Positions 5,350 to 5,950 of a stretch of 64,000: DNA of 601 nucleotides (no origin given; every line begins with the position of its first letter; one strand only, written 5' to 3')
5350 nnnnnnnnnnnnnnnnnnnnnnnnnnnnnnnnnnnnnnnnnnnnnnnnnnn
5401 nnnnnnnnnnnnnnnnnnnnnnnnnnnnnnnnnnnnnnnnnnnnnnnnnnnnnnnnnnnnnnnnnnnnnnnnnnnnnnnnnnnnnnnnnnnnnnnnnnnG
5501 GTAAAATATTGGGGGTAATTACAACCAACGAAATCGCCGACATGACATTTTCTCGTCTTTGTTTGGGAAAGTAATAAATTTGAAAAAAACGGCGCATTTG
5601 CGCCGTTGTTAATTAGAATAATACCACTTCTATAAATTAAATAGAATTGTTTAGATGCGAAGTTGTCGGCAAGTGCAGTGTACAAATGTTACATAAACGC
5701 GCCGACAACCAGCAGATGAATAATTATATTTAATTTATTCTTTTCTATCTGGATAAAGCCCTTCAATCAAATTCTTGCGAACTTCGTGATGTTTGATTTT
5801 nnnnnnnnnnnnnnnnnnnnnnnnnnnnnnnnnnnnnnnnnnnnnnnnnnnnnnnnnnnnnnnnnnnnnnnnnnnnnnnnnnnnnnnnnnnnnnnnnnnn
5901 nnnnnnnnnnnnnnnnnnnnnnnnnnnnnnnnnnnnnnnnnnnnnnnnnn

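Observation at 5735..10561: Tandem triplication of diverged acyl-CoA ligase genes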

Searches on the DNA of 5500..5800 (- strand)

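Call 54: search_rna_families(source=window, start=5500, end=5800, threshold=evalue, max_evalue=10)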
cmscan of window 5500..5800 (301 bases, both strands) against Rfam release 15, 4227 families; matches with E-value up to 10: 14.
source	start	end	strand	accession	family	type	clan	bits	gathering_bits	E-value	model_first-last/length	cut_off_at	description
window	5632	5738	+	RF04205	MIR2606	Gene; miRNA;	-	27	139.7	0.044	1-165/165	no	MIR2606 microRNA precursor family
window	5582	5655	-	RF00512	Leu_leader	Cis-reg; leader;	-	25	50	0.0034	1-148/148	no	Leucine operon leader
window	5632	5738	-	RF04205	MIR2606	Gene; miRNA;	-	24.3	139.7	0.17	1-165/165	no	MIR2606 microRNA precursor family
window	5581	5631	-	RF00079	OmrA-B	Gene; sRNA;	-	21.3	40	0.067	1-87/87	no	OmrA-B family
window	5545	5610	+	RF02057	STnc40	Gene; sRNA;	-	20.4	45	0.3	1-70/70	no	Salmonella enterica sRNA STnc40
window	5584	5713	-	RF04184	BTnc060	Gene; sRNA;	-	19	228.9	0.8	1-213/213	no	Bacteroides sRNA BTnc060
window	5649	5785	-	RF02316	TtnuHACA9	Gene; snRNA; snoRNA; HACA-box;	-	15.7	100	5.1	1-135/135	no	Tetrahymena snoRNA TtnuHACA9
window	5632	5738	+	RF04228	MIR6140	Gene; miRNA;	-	15.5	140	2.8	1-165/165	no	MIR6140 microRNA precursor family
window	5594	5757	+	RF02606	AbsR28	Gene; sRNA;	-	15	50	0.44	1-180/180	no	Acinetobacter sRNA 28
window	5622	5652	+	RF04280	mir-890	Gene; miRNA;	CL00136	14.9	56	1.9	22-52/74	no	mir-890 microRNA precursor family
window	5548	5609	-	RF02908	rli30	Gene; antisense;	-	14.9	41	2.7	1-116/116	no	Listeria sRNA rli30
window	5542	5557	-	RF04357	Plastid-ndhA-ndhB-2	Intron;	CL00155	11.9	53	8.9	13-28/41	no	Plastid-ndhA-ndhB-2 group II-D5 intron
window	5583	5610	+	RF00512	Leu_leader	Cis-reg; leader;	-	11.8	50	8.3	118-145/148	no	Leucine operon leader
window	5548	5589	-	RF00503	RNAIII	Gene;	-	9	47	8.2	396-439/504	no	RNAIII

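Call 60: build_rna_model(alignment_id=A3, structure=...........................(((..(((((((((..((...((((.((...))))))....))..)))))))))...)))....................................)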
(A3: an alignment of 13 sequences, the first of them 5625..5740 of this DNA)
Model R1 built from alignment A3 (13 sequences, 123 columns); structure: as given.
model positions 116; base pairs 20; branch points 0; effective number of sequences 1.86; information 0.59 bits per position. Calibrated on 0.2 Mb of random sequence (short: E-values are rough).
structure used (alignment columns):
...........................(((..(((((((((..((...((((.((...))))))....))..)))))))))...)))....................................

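Call 61: search_with_rna_model(model_id=R1, sources=[window, L001, L002, L003, L004, L006, L007, L008, L009, L010, L011, L012, L013, L014, L015, L016, L017, L018, L019, L020, L021, L022, L023, L024, L025, L026, L027, L028, L029, L030, L031, L032, L033, L034, L035, L036, L037, L060, L061], max_evalue=0.01)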
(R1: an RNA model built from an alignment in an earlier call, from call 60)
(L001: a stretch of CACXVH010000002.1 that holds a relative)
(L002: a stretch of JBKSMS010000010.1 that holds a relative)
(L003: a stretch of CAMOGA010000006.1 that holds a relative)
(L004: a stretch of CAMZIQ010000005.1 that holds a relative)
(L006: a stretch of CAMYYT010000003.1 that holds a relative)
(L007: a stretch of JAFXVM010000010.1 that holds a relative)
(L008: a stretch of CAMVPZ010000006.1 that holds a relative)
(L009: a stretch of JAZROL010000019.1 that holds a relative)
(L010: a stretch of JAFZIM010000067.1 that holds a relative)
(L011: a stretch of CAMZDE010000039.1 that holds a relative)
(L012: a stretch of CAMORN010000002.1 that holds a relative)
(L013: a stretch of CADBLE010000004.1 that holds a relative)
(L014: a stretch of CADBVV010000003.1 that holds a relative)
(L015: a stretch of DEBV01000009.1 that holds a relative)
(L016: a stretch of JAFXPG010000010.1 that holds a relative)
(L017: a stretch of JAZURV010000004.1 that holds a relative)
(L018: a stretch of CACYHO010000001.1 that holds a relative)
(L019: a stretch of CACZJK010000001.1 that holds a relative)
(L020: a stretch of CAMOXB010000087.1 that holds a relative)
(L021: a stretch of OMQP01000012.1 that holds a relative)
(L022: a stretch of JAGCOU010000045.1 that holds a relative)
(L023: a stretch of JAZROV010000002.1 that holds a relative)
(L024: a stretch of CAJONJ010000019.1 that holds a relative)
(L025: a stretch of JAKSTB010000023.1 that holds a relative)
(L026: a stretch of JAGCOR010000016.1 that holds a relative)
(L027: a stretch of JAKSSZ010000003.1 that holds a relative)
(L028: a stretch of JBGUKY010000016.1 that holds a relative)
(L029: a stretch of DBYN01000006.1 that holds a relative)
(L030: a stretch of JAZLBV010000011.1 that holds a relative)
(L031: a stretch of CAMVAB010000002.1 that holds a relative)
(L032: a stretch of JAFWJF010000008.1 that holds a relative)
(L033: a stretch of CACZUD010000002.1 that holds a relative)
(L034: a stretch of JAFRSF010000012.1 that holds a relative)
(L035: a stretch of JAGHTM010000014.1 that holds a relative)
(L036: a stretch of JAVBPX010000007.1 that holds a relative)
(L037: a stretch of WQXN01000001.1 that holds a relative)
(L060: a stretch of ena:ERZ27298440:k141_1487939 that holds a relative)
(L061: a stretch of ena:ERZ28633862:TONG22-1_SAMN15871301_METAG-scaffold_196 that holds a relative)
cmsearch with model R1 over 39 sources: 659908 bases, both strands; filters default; matches with E-value up to 0.01: 26.
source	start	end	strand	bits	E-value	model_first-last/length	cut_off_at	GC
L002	15517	15632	+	136.9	2e-26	1-116/116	no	0.35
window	5625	5740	-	136.6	2.3e-26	1-116/116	no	0.33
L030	15502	15617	+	133.2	1.4e-25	1-116/116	no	0.31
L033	11457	11571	+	130.6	5.5e-25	1-116/116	no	0.33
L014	12776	12891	+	126.1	5.6e-24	1-116/116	no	0.34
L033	14252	14367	+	126.1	5.7e-24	1-116/116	no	0.32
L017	16235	16350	+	124.4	1.3e-23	1-116/116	no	0.36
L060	18380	18495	+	123.6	2e-23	1-116/116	no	0.34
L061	16367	16482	+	123.6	2e-23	1-116/116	no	0.34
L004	12851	12966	+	121.7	5.4e-23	1-116/116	no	0.32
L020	6458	6573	+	120.8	8.7e-23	1-116/116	no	0.33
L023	15491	15605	+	119.6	1.6e-22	1-116/116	no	0.35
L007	12790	12905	+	110.6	1.8e-20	1-116/116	no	0.29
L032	15430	15546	+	93.1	1.6e-16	1-116/116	no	0.44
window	5630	5745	+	49.6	1e-06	1-116/116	no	0.32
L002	15512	15627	-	47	4e-06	1-116/116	no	0.37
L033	11452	11566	-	44.4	1.6e-05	1-116/116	no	0.32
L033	14247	14362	-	42.6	3.9e-05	1-116/116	no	0.34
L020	6453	6568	-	41.3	7.7e-05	1-116/116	no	0.34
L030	15497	15612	-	40.4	0.00013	1-116/116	no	0.34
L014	12771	12886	-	39.6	0.00019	1-116/116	no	0.34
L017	16230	16345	-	37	0.00073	1-116/116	no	0.37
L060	18375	18490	-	35.2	0.0019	1-116/116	no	0.36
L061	16362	16477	-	35.2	0.0019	1-116/116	no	0.36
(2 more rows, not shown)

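Call 63: search_with_rna_model(model_id=R1, source=window, max_evalue=1, show_alignments=4)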
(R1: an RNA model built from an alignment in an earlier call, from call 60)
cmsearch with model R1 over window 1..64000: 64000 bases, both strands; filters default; matches with E-value up to 1: 5.
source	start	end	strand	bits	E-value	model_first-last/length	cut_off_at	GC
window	5625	5740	-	136.6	2.3e-27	1-116/116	no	0.33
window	5630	5745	+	49.6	1e-07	1-116/116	no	0.32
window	36072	36185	-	43.4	2.5e-06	1-116/116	no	0.28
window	33155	33271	-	37.6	5.2e-05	1-116/116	no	0.37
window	2831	2898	-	22.8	0.11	1-116/116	no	0.25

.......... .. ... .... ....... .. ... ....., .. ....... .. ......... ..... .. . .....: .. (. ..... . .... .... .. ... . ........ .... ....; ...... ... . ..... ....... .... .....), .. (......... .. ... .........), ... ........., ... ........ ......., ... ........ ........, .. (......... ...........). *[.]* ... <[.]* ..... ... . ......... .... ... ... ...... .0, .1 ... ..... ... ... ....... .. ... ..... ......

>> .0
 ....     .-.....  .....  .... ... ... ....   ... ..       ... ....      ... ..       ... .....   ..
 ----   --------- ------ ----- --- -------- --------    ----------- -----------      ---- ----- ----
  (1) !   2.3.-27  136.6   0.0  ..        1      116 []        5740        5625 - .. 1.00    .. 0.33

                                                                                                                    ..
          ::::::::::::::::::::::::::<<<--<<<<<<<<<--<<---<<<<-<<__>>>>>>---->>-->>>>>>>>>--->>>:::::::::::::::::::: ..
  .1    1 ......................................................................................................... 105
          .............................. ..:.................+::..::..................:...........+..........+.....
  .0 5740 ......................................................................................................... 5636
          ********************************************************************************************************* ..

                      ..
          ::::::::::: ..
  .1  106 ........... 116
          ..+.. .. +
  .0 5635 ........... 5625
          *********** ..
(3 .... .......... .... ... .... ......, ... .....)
